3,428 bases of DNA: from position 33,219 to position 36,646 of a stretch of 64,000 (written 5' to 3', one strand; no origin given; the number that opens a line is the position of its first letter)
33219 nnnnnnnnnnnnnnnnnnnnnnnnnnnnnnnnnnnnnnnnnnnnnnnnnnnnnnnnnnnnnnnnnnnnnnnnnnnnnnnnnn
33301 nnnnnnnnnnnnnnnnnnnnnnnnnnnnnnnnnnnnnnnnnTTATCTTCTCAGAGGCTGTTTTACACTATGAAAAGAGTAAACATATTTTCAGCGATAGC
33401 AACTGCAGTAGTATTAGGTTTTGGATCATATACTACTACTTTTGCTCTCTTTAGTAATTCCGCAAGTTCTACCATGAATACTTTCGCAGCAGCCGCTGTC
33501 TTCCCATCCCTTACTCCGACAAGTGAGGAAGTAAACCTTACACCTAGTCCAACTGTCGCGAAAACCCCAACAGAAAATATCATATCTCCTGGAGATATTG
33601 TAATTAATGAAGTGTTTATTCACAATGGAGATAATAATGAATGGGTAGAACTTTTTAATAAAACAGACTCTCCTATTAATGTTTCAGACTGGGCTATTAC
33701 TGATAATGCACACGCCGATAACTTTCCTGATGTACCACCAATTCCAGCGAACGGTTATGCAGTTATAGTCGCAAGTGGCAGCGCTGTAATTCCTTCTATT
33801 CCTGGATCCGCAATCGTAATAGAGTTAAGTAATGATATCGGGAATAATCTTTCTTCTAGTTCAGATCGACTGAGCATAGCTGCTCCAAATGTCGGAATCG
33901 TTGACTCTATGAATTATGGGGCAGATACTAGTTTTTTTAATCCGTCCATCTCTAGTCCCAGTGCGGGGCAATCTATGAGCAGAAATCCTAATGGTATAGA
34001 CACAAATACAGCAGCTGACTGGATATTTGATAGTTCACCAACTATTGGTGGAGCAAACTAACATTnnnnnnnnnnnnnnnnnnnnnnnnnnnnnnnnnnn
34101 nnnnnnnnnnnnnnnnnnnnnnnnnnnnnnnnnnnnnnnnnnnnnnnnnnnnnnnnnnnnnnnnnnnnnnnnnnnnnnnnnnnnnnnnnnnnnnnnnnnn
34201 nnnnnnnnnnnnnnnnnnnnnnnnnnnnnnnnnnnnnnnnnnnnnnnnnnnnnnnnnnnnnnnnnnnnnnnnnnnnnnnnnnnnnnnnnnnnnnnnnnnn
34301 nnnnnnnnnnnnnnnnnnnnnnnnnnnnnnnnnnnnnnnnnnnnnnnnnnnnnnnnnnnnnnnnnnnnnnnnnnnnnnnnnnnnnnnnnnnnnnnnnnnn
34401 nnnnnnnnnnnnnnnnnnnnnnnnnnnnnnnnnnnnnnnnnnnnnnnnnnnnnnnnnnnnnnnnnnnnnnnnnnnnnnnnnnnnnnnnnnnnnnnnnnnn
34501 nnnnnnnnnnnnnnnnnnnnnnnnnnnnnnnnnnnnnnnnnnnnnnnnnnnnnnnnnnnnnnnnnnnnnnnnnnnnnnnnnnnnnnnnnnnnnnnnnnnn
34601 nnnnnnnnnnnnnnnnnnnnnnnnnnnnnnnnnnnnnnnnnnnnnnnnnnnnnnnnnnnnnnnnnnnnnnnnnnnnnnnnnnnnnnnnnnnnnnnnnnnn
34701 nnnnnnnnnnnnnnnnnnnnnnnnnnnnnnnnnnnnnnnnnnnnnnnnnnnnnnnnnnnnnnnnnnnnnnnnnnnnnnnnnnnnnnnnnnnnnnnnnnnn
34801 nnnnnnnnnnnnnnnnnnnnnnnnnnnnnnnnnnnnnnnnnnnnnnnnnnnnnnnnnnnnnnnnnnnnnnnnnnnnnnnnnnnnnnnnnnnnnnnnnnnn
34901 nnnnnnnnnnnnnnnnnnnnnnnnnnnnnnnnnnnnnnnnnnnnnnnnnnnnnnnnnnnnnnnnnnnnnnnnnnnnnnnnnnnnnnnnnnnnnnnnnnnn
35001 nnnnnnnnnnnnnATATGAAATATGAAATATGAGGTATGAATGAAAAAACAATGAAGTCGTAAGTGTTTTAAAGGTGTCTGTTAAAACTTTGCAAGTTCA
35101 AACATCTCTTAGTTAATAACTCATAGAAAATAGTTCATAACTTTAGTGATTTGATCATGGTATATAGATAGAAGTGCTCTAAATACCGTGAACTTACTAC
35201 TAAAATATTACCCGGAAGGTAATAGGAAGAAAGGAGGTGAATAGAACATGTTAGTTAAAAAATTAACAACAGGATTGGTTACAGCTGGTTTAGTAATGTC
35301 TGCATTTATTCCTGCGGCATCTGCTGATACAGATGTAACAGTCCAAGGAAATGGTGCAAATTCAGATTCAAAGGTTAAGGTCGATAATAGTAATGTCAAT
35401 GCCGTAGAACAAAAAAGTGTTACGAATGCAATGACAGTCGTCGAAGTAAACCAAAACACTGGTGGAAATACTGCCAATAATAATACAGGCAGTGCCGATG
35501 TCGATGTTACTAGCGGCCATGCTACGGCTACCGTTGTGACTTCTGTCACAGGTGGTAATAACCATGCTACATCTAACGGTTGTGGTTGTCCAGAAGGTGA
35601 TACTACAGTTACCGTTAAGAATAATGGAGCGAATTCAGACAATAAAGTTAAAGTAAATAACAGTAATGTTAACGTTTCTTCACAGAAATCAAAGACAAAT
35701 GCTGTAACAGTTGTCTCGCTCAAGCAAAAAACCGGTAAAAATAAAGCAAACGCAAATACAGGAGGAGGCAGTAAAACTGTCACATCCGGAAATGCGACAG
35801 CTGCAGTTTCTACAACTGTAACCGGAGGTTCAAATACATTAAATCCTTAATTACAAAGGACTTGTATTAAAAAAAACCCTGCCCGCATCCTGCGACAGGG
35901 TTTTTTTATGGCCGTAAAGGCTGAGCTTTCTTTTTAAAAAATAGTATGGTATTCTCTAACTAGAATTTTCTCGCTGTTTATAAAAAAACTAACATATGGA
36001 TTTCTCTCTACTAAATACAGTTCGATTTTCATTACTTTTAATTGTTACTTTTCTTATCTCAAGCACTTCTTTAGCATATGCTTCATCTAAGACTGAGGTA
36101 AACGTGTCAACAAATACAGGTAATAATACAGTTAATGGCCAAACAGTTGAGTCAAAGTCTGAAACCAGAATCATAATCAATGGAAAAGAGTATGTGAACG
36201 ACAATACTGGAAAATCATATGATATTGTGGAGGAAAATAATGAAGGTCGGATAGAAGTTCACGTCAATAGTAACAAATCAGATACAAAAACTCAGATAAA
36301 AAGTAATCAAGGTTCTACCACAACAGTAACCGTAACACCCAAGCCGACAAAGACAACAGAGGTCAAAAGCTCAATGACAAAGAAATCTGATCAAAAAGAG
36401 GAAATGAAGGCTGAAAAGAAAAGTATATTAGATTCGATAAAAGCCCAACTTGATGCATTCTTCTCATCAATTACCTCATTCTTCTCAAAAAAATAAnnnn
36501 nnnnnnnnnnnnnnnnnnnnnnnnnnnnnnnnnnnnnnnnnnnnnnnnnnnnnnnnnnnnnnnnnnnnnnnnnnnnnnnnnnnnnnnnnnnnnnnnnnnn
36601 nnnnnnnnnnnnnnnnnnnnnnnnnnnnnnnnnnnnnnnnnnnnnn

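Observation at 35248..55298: Paralogous family of Cys-bracketed Asn/Gly/Thr-rich tandem-repeat surface proteins (four genes)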

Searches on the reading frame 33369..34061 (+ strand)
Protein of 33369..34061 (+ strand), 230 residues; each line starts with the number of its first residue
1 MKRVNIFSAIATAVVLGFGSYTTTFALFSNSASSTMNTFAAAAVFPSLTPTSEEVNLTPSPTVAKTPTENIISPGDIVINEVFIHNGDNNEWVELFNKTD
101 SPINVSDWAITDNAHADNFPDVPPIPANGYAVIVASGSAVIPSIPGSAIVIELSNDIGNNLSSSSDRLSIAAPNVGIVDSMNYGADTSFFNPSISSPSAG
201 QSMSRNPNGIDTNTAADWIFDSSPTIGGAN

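Call 3: search_protein_families(library=pfam, proteins=[window:33369-34061:+], max_evalue=1)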
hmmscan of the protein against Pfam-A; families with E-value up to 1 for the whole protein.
window:33369-34061:+ (230 aa): 1 family
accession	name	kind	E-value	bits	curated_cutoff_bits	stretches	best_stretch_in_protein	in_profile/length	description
PF00932.25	LTD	-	4.7e-14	53.1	34.3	1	73-184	4-108/109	Lamin Tail Domain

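Call 4: search_protein_families(library=ncbifam, proteins=[window:33369-34061:+], max_evalue=1)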
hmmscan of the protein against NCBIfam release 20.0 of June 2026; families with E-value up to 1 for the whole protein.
window:33369-34061:+ (230 aa): 1 family
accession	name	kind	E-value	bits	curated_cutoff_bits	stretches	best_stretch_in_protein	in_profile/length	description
NF040855.1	iso_homocit_dh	equivalog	0.04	13.2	680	1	165-197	221-254/345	isocitrate--homoisocitrate dehydrogenase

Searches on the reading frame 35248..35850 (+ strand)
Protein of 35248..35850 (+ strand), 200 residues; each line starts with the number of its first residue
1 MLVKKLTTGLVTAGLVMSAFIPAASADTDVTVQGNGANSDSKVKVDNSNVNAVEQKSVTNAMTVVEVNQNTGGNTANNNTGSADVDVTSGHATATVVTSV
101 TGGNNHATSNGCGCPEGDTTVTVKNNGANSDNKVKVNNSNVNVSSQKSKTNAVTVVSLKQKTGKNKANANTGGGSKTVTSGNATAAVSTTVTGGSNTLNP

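Call 3: search_protein_families(library=pfam, proteins=[window:35248-35850:+], max_evalue=1)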
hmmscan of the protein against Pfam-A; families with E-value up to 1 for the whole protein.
window:35248-35850:+ (200 aa): 1 family
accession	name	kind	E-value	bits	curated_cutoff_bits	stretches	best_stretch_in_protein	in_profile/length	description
PF14221.11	DUF4330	-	0.32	11.6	27.6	1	53-143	59-146/167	Domain of unknown function (DUF4330)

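Call 4: search_protein_families(library=ncbifam, proteins=[window:35248-35850:+], max_evalue=1)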
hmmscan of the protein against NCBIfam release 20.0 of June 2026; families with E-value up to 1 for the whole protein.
window:35248-35850:+ (200 aa): 0 families

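Call 18: predict_structure(alignment_id=A2)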
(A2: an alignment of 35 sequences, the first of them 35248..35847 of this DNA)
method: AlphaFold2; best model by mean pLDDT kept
length: 200 residues; sequences in the alignment: 35
mean_pLDDT: 68.2   pTM: 0.47
mean pLDDT of the five models: 68.2, 61.4, 55.3, 53.7, 49.4
residues with pLDDT >= 90: 0; 70-90: 131; 50-70: 46; < 50: 23
segments of 3 or more residues with pLDDT < 50: 1-22
pLDDT, mean of each block of 10 residues (from residue 1): 36 42 56 72 68 71 72 71 74 74 73 62 75 71 74 76 70 75 77 76
secondary structure, 60 per line:
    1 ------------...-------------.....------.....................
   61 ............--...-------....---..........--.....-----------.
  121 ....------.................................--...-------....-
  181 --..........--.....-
elements in order: E13-15 E29-33 E40-72 E75-77 E85-88 E92-101 E104-108 E120-124 E131-163 E166-168 E176-179 E183-192 E195-199

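Call 24: fold_search(model_id=the predicted structure, library=pdb)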
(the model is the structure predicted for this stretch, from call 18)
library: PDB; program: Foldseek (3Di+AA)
matches with E <= 10: 6; with E <= 0.001: 0
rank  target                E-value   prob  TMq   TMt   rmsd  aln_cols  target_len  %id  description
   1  9nqd_0                1.1e-01  0.03  0.09  0.09  38.0       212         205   15  Structure of Pseudomonas FapC Biofilm-Forming Functional Amyloid (released 2025-06-25)
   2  9u4u_A                5.0e-01  0.03  0.12  0.12  37.6       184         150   11  Structure of the functional amyloid FapC from Pseudomonas sp.UK4 (released 2025-08-06)
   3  5awg_B                2.1e+00  0.06  0.17  0.10  40.5       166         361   14  Crystal structure of Hg-bound SufB-SufC-SufD complex from Escherichia coli (released 2015-11-11)
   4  5awf_A                3.6e+00  0.02  0.13  0.08  37.7       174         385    9  Crystal structure of SufB-SufC-SufD complex from Escherichia coli (released 2015-11-11)
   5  2zu0_A                6.2e+00  0.02  0.17  0.09  38.5       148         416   14  Crystal structure of SufC-SufD complex involved in the iron-sulfur cluster biosynthesis (released 2009-03-10)
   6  6eio                  8.1e+00  0.00  0.06  0.06  39.5       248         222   13  Crystal structure of an ice binding protein from an Antarctic Biological Consortium (released 2018-03-28)

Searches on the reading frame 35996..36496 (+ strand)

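Call 3: search_protein_families(library=pfam, proteins=[window:35996-36496:+], max_evalue=1)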
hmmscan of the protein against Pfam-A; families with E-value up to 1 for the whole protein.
window:35996-36496:+ (166 aa): 2 families
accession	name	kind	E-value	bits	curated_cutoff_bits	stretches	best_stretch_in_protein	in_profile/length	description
PF21226.3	MalQ_N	-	0.26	12.1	24.1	1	77-128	6-56/91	MalQ N-terminal beta sandwich domain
PF15998.10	DUF4773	-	0.45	11.5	27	0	24-67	28-72/118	Domain of unknown function (DUF4773)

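Call 4: search_protein_families(library=ncbifam, proteins=[window:35996-36496:+], max_evalue=1)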
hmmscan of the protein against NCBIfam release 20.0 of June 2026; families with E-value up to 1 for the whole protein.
window:35996-36496:+ (166 aa): 4 families
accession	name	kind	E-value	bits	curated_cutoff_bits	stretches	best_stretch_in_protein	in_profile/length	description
NF038305.1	HpsJ_fam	subfamily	0.004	17.1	60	1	13-160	91-224/234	HpsJ family protein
NF058648.1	ECF_sub_HI1622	equivalog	0.0095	15.9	100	1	34-146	15-125/180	NikL family nickel/cobalt ECF transporter subunit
TIGR04526.1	predic_Ig_block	subfamily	0.061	12.2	150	1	20-142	10-134/693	putative immunoglobulin-blocking virulence protein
NF033218.1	anchor_AmaP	equivalog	0.76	9.5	55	1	13-57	55-100/166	alkaline shock response membrane anchor protein AmaP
